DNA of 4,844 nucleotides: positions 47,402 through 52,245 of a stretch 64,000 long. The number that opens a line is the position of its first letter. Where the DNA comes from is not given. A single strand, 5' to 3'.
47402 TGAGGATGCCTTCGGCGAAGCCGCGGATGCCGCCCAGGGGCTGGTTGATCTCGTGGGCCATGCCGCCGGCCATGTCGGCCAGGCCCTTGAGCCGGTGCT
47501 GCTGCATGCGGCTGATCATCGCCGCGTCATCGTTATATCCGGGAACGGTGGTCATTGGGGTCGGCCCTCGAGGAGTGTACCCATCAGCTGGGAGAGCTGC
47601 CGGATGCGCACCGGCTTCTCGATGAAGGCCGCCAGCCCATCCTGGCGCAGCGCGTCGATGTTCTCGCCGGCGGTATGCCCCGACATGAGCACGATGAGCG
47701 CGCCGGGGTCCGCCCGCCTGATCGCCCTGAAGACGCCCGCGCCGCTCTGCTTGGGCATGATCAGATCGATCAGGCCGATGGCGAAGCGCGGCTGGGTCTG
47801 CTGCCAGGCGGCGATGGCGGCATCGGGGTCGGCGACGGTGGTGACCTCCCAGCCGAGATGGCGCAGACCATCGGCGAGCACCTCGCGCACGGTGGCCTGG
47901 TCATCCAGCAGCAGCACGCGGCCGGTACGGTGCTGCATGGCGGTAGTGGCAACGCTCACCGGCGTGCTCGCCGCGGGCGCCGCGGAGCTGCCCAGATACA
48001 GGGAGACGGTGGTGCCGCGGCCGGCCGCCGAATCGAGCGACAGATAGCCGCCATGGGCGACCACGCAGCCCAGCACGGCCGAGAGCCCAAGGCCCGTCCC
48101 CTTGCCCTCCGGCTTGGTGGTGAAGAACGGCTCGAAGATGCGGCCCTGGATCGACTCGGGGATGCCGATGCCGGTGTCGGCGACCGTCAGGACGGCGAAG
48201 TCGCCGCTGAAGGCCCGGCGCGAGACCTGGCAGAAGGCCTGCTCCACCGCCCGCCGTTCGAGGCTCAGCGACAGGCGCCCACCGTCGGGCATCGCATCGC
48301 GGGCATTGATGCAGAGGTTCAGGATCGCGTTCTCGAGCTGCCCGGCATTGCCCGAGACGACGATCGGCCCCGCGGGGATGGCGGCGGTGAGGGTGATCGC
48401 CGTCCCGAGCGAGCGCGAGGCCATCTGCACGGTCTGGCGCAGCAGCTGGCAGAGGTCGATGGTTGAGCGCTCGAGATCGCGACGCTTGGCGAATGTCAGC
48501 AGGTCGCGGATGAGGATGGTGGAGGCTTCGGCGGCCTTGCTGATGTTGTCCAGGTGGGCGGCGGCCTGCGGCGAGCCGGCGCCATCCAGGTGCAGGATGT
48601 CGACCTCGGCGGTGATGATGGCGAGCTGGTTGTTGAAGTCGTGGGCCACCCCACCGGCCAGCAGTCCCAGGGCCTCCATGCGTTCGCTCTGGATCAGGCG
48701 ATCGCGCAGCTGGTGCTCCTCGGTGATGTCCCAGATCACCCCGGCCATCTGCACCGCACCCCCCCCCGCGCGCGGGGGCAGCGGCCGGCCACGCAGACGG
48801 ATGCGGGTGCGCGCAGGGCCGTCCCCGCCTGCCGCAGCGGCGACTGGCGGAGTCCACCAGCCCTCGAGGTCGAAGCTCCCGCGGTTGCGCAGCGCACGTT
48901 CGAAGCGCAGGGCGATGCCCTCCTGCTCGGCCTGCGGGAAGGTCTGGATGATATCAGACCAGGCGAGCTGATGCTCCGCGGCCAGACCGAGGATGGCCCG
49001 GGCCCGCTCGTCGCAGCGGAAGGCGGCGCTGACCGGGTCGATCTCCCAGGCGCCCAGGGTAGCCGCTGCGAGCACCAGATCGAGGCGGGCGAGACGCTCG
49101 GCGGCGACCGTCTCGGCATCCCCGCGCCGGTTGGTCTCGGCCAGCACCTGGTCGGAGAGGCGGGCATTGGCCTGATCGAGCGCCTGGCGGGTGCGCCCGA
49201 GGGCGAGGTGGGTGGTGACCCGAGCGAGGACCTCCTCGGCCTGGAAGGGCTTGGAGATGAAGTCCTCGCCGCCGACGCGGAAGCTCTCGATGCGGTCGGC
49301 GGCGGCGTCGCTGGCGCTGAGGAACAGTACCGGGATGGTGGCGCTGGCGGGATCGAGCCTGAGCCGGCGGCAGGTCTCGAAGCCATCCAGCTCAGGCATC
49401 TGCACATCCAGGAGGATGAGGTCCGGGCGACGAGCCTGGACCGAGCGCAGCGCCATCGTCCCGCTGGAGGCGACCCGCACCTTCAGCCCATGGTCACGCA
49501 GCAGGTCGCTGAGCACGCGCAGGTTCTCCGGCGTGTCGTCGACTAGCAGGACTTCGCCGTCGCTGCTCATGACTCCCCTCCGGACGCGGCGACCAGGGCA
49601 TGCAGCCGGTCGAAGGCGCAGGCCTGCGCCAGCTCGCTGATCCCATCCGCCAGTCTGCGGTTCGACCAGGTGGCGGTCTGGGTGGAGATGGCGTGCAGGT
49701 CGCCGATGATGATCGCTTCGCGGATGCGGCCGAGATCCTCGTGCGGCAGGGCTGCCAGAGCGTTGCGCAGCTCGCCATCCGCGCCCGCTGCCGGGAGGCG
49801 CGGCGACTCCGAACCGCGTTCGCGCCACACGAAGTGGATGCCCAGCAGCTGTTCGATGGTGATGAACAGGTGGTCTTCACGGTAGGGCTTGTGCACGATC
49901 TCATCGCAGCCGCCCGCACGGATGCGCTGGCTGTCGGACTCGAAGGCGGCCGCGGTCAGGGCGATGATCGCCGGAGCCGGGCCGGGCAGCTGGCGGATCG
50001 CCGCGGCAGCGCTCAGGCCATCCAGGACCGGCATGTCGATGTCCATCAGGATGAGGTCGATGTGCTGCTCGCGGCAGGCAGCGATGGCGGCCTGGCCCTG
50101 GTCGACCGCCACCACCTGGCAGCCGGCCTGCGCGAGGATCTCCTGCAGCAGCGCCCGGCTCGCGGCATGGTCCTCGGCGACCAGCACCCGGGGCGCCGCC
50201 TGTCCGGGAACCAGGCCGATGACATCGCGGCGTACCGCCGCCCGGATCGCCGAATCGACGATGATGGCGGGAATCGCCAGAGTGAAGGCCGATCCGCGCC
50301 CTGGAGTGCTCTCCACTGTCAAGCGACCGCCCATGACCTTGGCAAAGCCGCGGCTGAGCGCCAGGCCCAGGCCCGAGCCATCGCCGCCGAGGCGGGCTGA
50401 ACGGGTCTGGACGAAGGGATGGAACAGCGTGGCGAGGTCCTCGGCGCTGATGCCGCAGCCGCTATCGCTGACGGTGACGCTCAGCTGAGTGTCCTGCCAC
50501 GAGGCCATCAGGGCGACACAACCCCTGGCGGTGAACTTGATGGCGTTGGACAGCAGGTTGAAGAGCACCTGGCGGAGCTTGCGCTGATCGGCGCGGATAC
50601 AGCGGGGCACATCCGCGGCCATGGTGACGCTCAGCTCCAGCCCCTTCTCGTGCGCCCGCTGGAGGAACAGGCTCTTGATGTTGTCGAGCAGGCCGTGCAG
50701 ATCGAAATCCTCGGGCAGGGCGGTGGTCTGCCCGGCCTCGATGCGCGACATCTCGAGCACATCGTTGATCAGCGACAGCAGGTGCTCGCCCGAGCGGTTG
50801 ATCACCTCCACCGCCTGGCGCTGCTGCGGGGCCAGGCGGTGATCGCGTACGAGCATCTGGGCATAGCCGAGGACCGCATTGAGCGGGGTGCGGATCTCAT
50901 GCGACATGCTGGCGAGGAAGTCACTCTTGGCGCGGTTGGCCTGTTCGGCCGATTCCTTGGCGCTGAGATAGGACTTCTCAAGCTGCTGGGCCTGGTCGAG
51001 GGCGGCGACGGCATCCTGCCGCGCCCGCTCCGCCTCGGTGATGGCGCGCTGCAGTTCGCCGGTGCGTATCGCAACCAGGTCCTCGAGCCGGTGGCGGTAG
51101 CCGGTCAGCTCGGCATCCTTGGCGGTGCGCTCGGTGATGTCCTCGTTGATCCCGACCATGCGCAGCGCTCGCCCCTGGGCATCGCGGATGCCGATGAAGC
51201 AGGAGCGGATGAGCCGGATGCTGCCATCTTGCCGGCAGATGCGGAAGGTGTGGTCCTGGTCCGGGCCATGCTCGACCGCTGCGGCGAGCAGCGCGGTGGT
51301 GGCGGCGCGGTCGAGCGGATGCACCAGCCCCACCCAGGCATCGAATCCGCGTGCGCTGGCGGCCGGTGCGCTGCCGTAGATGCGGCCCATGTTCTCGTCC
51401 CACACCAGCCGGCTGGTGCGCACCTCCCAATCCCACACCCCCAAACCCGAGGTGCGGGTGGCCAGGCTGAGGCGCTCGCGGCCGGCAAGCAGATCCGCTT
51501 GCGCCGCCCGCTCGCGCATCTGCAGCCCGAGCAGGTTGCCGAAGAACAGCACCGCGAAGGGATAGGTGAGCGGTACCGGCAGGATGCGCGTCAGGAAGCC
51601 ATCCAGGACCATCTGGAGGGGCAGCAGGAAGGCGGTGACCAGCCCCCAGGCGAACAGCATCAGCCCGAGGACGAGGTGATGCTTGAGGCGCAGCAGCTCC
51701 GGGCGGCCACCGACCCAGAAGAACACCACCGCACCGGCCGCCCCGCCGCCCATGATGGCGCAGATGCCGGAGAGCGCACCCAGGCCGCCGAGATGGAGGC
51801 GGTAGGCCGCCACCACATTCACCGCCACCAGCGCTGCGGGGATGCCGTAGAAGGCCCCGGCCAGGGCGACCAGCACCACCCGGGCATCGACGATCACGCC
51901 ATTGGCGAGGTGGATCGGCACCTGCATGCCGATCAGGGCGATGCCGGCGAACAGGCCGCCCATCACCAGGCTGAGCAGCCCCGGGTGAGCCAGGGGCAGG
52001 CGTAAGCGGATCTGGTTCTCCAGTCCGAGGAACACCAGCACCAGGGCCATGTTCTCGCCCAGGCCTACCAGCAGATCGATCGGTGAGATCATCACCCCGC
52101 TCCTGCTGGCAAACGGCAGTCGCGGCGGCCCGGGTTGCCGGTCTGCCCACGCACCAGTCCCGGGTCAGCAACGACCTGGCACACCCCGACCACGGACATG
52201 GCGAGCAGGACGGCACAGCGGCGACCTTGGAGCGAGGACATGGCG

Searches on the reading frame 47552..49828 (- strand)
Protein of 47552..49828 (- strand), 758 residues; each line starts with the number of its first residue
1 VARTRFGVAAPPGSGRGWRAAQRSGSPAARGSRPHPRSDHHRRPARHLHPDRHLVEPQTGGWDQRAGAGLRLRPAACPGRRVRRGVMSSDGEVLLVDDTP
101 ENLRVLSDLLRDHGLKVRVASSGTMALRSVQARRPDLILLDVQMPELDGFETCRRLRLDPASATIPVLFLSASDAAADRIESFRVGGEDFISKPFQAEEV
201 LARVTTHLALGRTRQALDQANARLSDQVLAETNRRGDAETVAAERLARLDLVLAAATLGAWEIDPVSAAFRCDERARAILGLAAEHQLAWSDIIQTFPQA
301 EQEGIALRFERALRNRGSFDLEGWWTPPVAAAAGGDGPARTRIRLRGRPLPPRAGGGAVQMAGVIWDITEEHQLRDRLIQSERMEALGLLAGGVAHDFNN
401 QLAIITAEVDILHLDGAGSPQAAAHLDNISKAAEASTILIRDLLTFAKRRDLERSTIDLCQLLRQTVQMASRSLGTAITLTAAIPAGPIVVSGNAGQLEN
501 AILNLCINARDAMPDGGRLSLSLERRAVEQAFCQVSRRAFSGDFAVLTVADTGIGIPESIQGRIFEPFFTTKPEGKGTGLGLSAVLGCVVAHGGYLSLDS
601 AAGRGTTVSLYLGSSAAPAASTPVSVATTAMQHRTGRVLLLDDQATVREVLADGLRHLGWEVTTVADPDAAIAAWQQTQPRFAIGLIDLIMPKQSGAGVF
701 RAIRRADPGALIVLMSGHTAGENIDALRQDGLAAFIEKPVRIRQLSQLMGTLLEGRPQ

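Call 5: search_protein_families(library=pfam, proteins=[window:47552-49828:-])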
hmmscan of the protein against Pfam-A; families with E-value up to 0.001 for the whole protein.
window:47552-49828:- (758 aa): 3 families
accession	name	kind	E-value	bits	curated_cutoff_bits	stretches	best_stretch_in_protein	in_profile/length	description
PF00072.30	Response_reg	-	2e-46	157.1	30.2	2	93-204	1-110/111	Response regulator receiver domain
PF02518.31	HATPase_c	-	1.1e-19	71.3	26.4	1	495-612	3-107/111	Histidine kinase-, DNA gyrase B-, and HSP90-like ATPase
PF00512.31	HisKA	-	0.00025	21.5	26.9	1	387-450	2-64/66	His Kinase A (phospho-acceptor) domain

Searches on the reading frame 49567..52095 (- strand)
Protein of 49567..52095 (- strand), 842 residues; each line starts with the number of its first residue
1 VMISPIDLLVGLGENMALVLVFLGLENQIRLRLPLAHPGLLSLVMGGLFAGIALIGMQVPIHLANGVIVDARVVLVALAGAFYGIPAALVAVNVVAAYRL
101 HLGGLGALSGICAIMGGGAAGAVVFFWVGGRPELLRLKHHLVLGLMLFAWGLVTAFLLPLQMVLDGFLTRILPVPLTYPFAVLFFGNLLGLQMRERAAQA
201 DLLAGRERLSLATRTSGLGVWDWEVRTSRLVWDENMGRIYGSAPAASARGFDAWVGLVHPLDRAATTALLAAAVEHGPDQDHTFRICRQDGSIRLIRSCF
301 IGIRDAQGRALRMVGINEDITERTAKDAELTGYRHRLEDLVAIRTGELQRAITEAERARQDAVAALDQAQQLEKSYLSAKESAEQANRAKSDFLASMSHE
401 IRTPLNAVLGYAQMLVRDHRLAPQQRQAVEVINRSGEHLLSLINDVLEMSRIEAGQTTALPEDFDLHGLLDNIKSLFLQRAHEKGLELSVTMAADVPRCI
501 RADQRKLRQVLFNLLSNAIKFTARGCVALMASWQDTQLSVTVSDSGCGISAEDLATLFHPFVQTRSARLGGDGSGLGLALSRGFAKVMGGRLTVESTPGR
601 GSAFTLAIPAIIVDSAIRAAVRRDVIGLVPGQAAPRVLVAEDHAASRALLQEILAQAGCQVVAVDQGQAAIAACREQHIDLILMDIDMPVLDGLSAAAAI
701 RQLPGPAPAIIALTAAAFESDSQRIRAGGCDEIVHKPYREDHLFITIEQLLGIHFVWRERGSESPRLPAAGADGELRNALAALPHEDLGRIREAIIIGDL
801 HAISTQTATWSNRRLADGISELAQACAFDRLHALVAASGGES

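Call 5: search_protein_families(library=pfam, proteins=[window:49567-52095:-])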
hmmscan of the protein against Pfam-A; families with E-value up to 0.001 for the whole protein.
window:49567-52095:- (842 aa): 5 families
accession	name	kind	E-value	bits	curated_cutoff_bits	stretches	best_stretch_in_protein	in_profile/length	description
PF02518.31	HATPase_c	-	1.1e-26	93.8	26.4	1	503-610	2-109/111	Histidine kinase-, DNA gyrase B-, and HSP90-like ATPase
PF00072.30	Response_reg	-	1.8e-23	83.2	30.2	1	637-746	1-109/111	Response regulator receiver domain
PF00512.31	HisKA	-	1.8e-23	82.8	26.9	1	389-455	1-66/66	His Kinase A (phospho-acceptor) domain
PF08447.18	PAS_3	-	4.6e-15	56.1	25.6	1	230-317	2-89/89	PAS fold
PF07694.17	5TM-5TMR_LYT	-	1.9e-13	50.8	24.6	1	43-189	19-166/169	5TMR of 5TMR-LYT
